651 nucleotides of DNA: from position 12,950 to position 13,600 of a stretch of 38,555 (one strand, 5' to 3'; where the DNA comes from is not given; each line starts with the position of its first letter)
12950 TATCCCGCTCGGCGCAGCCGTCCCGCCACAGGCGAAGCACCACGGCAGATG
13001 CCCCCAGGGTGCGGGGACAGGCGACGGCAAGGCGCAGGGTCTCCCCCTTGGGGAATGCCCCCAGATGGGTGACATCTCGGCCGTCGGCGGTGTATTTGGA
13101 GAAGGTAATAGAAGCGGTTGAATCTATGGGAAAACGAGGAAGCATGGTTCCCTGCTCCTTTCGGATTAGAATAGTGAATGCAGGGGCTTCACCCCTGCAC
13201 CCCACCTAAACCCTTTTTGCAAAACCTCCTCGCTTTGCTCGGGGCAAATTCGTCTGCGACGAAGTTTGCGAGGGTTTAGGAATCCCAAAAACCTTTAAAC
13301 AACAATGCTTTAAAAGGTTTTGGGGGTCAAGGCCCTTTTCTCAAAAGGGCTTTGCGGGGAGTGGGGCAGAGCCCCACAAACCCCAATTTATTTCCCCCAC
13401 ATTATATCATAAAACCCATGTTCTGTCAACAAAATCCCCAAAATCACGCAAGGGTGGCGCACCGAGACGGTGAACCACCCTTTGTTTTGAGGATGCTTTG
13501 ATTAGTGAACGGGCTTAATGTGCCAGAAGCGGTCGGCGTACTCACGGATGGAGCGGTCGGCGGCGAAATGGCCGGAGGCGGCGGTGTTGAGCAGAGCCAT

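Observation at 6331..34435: A mosaic, hairpin-rich repeat family occupies at least nine intergenic spacers in 38 kb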

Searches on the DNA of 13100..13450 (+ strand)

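Call 16: search_rna_families(source=window, start=13100, end=13450, threshold=evalue, max_evalue=10)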
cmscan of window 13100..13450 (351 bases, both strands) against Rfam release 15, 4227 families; matches with E-value up to 10: 8.
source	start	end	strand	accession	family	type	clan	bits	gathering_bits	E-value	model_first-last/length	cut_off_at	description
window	13244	13336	+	RF00042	CopA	Gene; antisense;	-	16.6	60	2.1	1-92/92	no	CopA-like RNA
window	13214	13297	-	RF02987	GA-cis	Gene; sRNA;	-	16.1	34.7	0.74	1-88/88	no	GA-cis RNA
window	13274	13316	+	RF01335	CRISPR-DR22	Gene; CRISPR;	-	16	50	0.84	1-36/36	no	CRISPR RNA direct repeat element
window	13361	13384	+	RF01785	blv_FSE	Cis-reg; frameshift_element;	-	15.4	34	2.5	1-27/27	no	ribosomal frameshift site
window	13154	13212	-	RF02937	Clostridiales-2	Gene; sRNA;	-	15.3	58.6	0.56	1-82/82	no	Clostridiales-2 RNA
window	13179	13280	-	RF01412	BsrG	Gene; sRNA;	-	11.6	55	1.7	1-259/259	no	BsrG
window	13149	13243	-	RF02151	MIMT1_1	Gene; lncRNA;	-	11.6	45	7.9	1-88/88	no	MER1 repeat containing imprinted transcript 1 conserved region 1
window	13287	13450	-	RF04178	BTnc005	Gene; sRNA;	-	10.4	174.8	6.7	29-205/205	5'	Bacteroides sRNA BTnc005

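Call 70: build_rna_model(alignment_id=A1)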
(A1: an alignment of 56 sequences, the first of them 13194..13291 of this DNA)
Model R1 built from alignment A1 (56 sequences, 102 columns); structure: RNAalifold consensus.
model positions 98; base pairs 22; branch points 1; effective number of sequences 1.84; information 0.59 bits per position. Calibrated on 0.2 Mb of random sequence (short: E-values are rough).
structure used (alignment columns):
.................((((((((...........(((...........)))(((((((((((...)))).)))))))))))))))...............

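Call 71: search_with_rna_model(model_id=R1, sources=[window, L068, L069, L070, L071, L072, L073, L074, L075, L076, L077, L078, L079, L080, L081, L082, L083, L084, L085, L086, L087, L088, L089, L090, L091, L092, L093, L094, L095, L096, L097, L098, L099, L100, L101, L102, L103, L104, L105, L106, L107, L108, L109, L110, L111, L112, L113, L114, L115, L116, L117, L118, L119, L120, L121, L122, L123, L124, L125, L126, L127, L128, L129, L130, L131, L132, L133, L134, L135, L136, L137, L138, L139, L140, L141, L142, L143, L144, L145, L146, L147, L262, L263, L264, L265, L266, L267, L270, L271, L275, L277, L281, L283, L284], max_evalue=1)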
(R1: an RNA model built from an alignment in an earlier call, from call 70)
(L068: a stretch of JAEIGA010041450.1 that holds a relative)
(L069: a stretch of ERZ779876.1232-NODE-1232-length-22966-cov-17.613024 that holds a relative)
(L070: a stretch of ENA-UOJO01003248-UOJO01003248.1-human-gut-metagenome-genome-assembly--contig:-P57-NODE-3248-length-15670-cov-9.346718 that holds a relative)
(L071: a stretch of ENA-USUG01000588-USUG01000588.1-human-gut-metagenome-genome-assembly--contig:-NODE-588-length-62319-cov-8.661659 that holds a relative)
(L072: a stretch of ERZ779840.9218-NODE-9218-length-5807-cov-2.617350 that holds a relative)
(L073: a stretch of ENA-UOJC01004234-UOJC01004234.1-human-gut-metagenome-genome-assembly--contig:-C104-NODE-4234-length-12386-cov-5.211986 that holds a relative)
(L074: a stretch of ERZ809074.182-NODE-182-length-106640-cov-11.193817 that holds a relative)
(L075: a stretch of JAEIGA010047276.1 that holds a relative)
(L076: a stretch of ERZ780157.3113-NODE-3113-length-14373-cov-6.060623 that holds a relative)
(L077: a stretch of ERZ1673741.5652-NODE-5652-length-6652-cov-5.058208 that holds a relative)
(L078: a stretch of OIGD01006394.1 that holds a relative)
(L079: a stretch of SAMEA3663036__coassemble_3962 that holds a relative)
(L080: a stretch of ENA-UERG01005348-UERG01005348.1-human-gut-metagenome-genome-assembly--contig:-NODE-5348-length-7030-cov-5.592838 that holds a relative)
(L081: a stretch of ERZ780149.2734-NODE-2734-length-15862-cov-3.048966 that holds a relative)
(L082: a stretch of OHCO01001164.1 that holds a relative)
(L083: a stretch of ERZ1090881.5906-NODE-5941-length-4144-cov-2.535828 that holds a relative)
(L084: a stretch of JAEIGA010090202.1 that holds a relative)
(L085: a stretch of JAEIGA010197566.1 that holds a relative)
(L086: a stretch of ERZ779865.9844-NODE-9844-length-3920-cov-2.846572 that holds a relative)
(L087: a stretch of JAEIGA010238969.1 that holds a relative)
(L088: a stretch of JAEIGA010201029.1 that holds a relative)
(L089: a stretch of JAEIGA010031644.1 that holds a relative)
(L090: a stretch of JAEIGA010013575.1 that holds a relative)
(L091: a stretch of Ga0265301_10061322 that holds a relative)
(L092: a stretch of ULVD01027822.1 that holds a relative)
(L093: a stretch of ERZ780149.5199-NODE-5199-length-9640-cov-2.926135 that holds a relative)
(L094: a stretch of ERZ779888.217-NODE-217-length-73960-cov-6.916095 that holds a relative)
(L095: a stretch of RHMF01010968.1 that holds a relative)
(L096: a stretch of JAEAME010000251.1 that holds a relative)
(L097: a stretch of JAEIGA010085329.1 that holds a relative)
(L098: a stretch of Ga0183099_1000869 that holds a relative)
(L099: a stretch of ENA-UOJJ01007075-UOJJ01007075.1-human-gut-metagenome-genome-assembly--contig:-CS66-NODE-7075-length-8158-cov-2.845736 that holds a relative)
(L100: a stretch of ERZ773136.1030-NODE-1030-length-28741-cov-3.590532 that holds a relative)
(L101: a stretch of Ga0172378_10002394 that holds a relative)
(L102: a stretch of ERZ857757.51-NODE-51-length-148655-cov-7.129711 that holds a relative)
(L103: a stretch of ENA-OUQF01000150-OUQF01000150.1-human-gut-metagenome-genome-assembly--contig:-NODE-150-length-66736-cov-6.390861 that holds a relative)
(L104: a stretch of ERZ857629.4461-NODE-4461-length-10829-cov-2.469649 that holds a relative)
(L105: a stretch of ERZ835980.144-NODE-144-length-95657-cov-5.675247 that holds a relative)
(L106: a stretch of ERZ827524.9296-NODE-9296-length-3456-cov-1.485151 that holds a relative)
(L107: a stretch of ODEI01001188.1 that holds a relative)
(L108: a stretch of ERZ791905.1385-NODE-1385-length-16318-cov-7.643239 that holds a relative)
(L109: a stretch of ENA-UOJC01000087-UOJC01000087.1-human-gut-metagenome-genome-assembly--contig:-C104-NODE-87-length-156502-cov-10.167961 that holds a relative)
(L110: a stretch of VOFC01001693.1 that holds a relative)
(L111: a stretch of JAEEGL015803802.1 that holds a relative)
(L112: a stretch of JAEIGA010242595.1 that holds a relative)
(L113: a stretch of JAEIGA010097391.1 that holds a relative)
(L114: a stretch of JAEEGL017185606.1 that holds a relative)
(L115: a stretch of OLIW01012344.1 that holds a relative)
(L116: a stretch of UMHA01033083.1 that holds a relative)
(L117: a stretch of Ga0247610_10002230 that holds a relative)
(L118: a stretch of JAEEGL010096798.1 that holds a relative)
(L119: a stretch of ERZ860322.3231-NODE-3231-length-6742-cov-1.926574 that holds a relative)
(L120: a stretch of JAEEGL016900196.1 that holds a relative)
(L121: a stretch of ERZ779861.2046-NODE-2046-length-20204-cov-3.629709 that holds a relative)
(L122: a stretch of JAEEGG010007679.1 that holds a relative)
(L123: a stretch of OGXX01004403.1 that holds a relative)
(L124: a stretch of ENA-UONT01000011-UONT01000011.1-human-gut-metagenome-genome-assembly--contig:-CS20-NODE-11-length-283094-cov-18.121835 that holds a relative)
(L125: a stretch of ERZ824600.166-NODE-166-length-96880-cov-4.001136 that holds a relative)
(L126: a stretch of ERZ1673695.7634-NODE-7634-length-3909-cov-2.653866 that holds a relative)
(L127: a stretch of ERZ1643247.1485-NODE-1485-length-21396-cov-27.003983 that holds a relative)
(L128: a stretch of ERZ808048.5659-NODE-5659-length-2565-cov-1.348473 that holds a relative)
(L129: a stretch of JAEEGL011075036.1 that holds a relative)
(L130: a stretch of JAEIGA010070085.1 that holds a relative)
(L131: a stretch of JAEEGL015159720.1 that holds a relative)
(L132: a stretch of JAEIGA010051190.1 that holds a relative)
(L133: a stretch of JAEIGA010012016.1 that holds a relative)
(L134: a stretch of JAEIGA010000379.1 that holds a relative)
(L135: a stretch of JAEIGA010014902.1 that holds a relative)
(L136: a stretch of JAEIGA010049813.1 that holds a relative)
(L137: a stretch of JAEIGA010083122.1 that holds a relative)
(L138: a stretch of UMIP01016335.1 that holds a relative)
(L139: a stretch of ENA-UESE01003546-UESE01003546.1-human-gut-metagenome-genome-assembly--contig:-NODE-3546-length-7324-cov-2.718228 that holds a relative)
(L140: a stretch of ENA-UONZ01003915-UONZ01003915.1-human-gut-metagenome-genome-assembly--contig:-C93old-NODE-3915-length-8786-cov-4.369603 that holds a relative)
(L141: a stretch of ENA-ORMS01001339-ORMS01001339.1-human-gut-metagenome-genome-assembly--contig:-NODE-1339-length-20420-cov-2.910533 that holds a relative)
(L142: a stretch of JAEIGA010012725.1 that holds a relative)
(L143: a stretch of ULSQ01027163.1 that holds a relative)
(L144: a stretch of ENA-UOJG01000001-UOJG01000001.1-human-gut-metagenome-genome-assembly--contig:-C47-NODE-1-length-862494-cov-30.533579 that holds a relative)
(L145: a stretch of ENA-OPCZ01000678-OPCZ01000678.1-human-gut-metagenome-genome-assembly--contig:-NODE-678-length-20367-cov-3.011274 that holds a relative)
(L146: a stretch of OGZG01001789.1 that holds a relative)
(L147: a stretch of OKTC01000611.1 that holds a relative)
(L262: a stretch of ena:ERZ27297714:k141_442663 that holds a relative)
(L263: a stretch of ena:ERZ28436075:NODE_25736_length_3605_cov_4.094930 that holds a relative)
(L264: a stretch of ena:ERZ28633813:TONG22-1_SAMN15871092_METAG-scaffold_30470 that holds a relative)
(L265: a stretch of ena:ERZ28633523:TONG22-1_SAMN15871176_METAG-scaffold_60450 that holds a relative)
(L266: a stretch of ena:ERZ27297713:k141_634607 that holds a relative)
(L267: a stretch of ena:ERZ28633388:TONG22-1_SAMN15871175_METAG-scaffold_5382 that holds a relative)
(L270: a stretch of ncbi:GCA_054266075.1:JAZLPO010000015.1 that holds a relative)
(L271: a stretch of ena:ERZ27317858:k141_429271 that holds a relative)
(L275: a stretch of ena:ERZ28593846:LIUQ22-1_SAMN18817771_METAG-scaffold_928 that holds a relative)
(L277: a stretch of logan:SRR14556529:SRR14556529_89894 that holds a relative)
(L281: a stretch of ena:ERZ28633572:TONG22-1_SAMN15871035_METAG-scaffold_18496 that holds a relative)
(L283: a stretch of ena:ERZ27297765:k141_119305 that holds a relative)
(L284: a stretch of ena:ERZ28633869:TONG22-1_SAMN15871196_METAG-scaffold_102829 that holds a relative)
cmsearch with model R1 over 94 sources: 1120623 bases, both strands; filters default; matches with E-value up to 1: 19.
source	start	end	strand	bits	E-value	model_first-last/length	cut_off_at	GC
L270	10652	10749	-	104.2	1.5e-32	1-98/98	no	0.53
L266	2177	2274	-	103.9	1.9e-32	1-98/98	no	0.48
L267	1339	1436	-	103.9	1.9e-32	1-98/98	no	0.48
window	16117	16215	-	100.8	2.3e-31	1-98/98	no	0.49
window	13193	13290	+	93.1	1.2e-28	1-98/98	no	0.52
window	19750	19847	-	88.1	6.9e-27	1-98/98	no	0.53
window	34251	34348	+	86.8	2e-26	1-98/98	no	0.53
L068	2843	2940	-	79.5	7.6e-24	1-98/98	no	0.55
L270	10564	10615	+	33.3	1.6e-07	1-98/98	no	0.48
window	11061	11114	+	29.1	4.6e-06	1-98/98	no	0.43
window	23482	23533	-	27.4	1.9e-05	1-98/98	no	0.44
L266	8936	8987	-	27.4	1.9e-05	1-98/98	no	0.44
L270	18351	18402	-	27.3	2e-05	1-98/98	no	0.52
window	34394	34447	-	20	0.0079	1-98/98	no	0.52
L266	2130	2193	+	19.3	0.013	1-98/98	no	0.38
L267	1292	1355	+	19.3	0.013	1-98/98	no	0.38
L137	160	250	-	16.3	0.15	1-98/98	no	0.32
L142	7483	7572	-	14.1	0.91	1-98/98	no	0.3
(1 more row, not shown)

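Call 84: search_with_rna_model(model_id=R1, sources=[window, L002, L003, L004, L005, L006, L007, L008, L009, L010, L011, L012, L013, L014, L015, L016, L017, L018, L019, L020, L021, L022, L023, L024, L025, L026, L027, L028, L029, L031, L032, L033, L034, L035, L036, L037, L038, L039, L040, L041, L042, L043, L044, L045, L046, L047, L048, L049, L050, L051, L052, L053, L054, L055, L056, L057, L058, L059, L060, L061, L062, L063, L064, L065, L066, L067, L068, L266, L270], max_evalue=1e-10, make_alignment=true)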
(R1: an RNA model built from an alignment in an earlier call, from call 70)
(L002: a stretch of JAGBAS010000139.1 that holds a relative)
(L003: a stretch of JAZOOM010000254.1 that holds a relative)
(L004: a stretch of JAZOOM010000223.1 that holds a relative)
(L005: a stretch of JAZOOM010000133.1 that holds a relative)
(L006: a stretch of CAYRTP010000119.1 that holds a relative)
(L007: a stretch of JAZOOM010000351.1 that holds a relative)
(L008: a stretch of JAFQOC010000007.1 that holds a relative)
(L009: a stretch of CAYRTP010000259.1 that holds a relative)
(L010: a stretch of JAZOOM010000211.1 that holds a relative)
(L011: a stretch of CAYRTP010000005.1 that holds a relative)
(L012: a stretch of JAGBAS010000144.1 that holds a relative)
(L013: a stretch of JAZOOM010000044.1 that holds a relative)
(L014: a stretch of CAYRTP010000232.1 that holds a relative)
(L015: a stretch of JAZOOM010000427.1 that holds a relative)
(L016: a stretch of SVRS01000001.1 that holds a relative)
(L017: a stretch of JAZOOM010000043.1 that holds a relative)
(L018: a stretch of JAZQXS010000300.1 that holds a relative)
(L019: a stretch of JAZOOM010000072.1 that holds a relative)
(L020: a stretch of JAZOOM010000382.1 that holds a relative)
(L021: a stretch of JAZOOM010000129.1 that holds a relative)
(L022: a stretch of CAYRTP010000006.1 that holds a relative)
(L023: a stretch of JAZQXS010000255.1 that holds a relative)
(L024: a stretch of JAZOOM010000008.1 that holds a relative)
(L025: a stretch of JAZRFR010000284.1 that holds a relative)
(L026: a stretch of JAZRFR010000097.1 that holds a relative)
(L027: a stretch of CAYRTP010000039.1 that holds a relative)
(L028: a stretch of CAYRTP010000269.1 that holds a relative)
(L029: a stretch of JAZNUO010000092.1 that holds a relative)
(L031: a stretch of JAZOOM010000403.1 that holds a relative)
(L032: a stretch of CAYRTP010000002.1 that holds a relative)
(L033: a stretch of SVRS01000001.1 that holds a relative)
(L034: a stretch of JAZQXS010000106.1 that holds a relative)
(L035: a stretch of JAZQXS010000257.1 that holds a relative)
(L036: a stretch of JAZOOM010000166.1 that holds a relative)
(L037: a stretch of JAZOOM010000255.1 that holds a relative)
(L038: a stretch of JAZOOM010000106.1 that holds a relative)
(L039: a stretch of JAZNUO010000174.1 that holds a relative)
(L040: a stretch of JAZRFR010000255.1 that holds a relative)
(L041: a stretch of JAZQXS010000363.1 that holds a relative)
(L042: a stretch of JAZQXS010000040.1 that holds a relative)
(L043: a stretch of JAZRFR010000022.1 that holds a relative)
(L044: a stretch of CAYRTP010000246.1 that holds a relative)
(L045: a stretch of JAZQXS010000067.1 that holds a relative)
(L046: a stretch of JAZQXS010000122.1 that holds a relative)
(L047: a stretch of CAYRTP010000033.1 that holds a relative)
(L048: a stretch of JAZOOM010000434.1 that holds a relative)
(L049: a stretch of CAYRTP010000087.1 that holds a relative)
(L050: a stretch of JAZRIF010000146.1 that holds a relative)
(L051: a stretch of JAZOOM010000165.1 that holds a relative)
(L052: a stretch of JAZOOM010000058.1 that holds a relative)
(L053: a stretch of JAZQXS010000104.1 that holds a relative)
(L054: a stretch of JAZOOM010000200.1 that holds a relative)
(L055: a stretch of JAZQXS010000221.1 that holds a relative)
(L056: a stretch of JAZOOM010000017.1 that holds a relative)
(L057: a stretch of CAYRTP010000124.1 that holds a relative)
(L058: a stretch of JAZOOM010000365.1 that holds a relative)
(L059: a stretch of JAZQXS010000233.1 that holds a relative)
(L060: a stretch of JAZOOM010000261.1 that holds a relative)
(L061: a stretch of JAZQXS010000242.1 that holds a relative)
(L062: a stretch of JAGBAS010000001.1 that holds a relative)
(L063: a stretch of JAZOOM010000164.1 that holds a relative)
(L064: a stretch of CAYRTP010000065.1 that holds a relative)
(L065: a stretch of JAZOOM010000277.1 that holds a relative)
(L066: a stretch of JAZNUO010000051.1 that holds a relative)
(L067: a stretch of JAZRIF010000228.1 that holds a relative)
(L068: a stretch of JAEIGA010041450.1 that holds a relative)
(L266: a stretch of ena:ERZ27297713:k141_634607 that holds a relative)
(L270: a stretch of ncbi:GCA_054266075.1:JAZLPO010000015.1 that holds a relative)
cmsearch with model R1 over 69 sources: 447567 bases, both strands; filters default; matches with E-value up to 1e-10: 81.
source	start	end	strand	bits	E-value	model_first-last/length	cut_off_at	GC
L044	8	105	-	115.4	6.6e-37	1-98/98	no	0.56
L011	3804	3901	+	113.2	3.9e-36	1-98/98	no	0.55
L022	2905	3002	+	113.2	3.9e-36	1-98/98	no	0.55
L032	6151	6248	+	113.2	3.9e-36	1-98/98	no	0.55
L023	164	261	-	112.9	5e-36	1-98/98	no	0.58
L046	2437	2534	+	112.6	6.2e-36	1-98/98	no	0.57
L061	649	746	-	111.6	1.4e-35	1-98/98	no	0.54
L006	7476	7573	+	111.2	1.9e-35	1-98/98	no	0.55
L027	4915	5012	+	111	2.4e-35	1-98/98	no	0.55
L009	86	183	-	110.9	2.4e-35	1-98/98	no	0.53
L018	2289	2386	+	109.6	7.3e-35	1-98/98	no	0.54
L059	6588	6685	+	109.6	7.3e-35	1-98/98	no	0.54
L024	1274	1372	-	108.5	1.8e-34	1-98/98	no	0.52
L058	1409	1507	-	108.4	1.9e-34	1-98/98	no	0.51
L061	5287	5384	+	108.4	1.9e-34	1-98/98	no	0.55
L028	1098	1195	+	108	2.6e-34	1-98/98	no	0.54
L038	4098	4196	-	107.8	3.2e-34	1-98/98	no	0.51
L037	484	582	+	107.5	4e-34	1-98/98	no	0.49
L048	4753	4851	+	107.5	4e-34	1-98/98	no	0.49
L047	3807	3905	-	106.1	1.2e-33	1-98/98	no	0.58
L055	686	782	-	105.9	1.5e-33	1-98/98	no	0.58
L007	1501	1598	+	105.5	2e-33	1-98/98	no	0.55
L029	1581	1679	+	105.3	2.4e-33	1-98/98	no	0.51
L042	5585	5682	-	105.3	2.5e-33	1-98/98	no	0.57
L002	2203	2301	-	104.7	4e-33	1-98/98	no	0.55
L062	7159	7257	-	104.3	5.2e-33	1-98/98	no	0.58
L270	10652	10749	-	104.2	5.8e-33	1-98/98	no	0.53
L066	1752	1851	+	104.1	6.4e-33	1-98/98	no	0.58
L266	2177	2274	-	103.9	7.6e-33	1-98/98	no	0.48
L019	3303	3402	+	103.9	7.7e-33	1-98/98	no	0.51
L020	20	119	-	103.9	7.7e-33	1-98/98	no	0.51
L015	2932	3030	-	103.7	8.9e-33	1-98/98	no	0.48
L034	164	261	-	103.6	9.8e-33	1-98/98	no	0.58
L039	223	322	-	103.3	1.2e-32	1-98/98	no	0.55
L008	1274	1372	-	102.3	2.8e-32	1-98/98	no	0.55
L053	6956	7053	-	101.5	5.1e-32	1-98/98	no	0.55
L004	31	128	-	101.3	6.1e-32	1-98/98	no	0.54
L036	29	126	-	101.3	6.1e-32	1-98/98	no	0.54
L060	3931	4028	+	101.3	6.1e-32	1-98/98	no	0.54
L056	870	968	+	101.3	6.4e-32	1-98/98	no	0.53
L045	36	133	-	101.1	7.2e-32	1-98/98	no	0.56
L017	3014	3113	+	100.9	8.2e-32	1-98/98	no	0.54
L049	3235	3332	-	100.8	9e-32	1-98/98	no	0.55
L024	4760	4858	+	100.8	9.3e-32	1-98/98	no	0.49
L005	1738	1835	-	100.6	1.1e-31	1-98/98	no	0.55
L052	1397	1496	-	99.9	1.9e-31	1-98/98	no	0.5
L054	45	144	-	98.9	4.4e-31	1-98/98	no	0.5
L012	1269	1367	+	97.8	1.1e-30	1-98/98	no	0.56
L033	3867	3963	+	97.4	1.4e-30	1-98/98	no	0.55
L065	6722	6820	+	97.2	1.7e-30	1-98/98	no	0.47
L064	171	268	-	96.8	2.3e-30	1-98/98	no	0.53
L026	5379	5477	-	95.2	8.7e-30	1-98/98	no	0.56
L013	5306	5404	-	94.8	1.3e-29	1-98/98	no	0.6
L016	1160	1259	+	94.5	1.6e-29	1-98/98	no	0.5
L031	1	90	-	94.4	1.7e-29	1-89/98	3'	0.52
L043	700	798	+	93.5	3.4e-29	1-98/98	no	0.55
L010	3364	3461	-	93.3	4.2e-29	1-98/98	no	0.53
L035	1516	1613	-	93.2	4.4e-29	1-98/98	no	0.55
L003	2524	2612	+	92.8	6.1e-29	1-88/98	3'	0.52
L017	3155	3253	-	92.2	1e-28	1-98/98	no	0.54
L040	6367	6465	+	92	1.2e-28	1-98/98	no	0.56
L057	1461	1559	+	91.1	2.4e-28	1-98/98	no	0.55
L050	2824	2921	+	89.8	6.9e-28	1-98/98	no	0.54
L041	3554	3651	-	89.5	9.1e-28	1-98/98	no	0.55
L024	4899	4997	-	87.8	3.7e-27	1-98/98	no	0.55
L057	2687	2785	-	87.3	5.4e-27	1-98/98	no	0.54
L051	2902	3000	+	86.9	7.4e-27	1-98/98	no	0.54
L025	1303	1399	+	86.6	9.8e-27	1-98/98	no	0.49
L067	108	204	-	86.6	9.8e-27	1-98/98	no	0.49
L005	1603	1698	+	84.9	3.7e-26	1-98/98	no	0.5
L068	2843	2940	-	79.5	3e-24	1-98/98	no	0.55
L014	1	77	-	75.2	1e-22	1-77/98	3'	0.56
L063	6305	6403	+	74.3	2e-22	1-98/98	no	0.52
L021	1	55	+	60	2.3e-17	44-98/98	5'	0.47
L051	3041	3095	-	60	2.3e-17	44-98/98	5'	0.47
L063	6444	6498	-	60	2.3e-17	44-98/98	5'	0.47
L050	2967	3064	-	56.1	5.7e-16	1-98/98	no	0.53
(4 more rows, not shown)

Alignment A2: 81 matches aligned to the model, 105 columns, each read 5' to 3' on its own strand. Consensus structure (alignment columns), stored with it:
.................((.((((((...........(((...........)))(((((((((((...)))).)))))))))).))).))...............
